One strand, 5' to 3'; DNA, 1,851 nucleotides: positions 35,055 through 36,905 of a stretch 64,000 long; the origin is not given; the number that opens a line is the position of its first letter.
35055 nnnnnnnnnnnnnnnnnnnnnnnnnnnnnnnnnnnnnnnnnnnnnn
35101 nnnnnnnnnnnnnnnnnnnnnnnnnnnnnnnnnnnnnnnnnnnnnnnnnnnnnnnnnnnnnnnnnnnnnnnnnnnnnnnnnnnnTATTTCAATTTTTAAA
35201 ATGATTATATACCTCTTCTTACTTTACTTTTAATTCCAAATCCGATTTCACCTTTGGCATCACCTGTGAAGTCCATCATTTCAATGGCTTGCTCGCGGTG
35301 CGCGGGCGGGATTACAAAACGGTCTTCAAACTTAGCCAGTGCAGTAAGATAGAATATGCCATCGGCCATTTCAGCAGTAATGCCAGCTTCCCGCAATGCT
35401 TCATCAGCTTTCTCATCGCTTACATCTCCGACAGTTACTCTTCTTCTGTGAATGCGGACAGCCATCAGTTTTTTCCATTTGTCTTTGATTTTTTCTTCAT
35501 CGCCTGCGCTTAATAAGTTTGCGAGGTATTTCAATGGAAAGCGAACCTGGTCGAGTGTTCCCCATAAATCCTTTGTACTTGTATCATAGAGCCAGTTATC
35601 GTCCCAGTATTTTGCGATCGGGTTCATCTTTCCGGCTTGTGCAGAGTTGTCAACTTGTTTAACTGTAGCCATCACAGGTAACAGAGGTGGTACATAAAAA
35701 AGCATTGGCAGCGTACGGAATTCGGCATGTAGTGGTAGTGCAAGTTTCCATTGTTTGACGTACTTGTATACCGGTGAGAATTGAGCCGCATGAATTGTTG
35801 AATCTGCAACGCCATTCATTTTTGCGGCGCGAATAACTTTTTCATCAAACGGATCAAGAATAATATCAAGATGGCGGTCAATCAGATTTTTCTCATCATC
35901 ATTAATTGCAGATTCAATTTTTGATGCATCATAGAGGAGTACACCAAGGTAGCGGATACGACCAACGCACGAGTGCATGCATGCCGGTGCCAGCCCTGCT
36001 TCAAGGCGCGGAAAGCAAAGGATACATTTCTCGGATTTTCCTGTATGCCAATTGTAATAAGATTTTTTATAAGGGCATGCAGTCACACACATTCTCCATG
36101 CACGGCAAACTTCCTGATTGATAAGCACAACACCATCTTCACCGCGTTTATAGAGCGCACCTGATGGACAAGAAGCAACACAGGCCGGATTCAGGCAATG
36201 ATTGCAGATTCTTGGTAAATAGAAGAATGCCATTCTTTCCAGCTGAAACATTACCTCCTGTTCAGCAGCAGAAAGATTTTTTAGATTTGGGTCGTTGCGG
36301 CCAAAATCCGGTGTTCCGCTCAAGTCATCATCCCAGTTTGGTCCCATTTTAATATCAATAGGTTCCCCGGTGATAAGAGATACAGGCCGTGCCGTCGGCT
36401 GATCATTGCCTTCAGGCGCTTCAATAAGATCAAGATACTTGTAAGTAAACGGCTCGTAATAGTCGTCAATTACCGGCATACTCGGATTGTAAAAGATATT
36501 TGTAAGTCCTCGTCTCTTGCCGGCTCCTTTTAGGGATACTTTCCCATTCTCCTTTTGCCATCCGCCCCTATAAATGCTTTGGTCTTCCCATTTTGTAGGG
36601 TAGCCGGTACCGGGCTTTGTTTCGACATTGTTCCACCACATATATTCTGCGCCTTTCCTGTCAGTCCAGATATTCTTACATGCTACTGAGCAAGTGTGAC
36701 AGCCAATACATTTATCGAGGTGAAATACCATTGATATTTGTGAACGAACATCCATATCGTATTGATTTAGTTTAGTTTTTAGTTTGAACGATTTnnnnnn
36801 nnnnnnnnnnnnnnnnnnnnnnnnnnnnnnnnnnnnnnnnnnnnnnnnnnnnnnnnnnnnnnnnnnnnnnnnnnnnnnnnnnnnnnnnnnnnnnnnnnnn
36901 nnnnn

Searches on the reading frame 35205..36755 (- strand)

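Call 6: search_protein_families(library=pfam, proteins=[window:35205-36755:-])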
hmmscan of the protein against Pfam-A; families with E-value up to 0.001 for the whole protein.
window:35205-36755:- (516 aa): 7 families
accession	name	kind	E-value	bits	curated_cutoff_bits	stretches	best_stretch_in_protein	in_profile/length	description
PF13247.11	Fer4_11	-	5.2e-36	123.3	26.2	1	176-272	2-99/100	4Fe-4S dicluster domain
PF14711.11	Nitr_red_bet_C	-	3.2e-16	59.2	27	1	378-452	2-75/81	Respiratory nitrate reductase beta C-terminal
PF13237.11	Fer4_10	-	1.1e-10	41.8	25.5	1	181-228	6-53/53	4Fe-4S dicluster domain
PF12838.12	Fer4_7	-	3.8e-09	37.3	27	1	184-230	2-51/52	4Fe-4S dicluster domain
PF12797.12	Fer4_2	-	6.4e-06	26.2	24.5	1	9-27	3-21/22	4Fe-4S binding domain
PF12837.12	Fer4_6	-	0.00022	21.5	25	0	183-201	8-24/24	4Fe-4S binding domain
PF00037.32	Fer4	-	0.00088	19.4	21.1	0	10-26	2-18/24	4Fe-4S binding domain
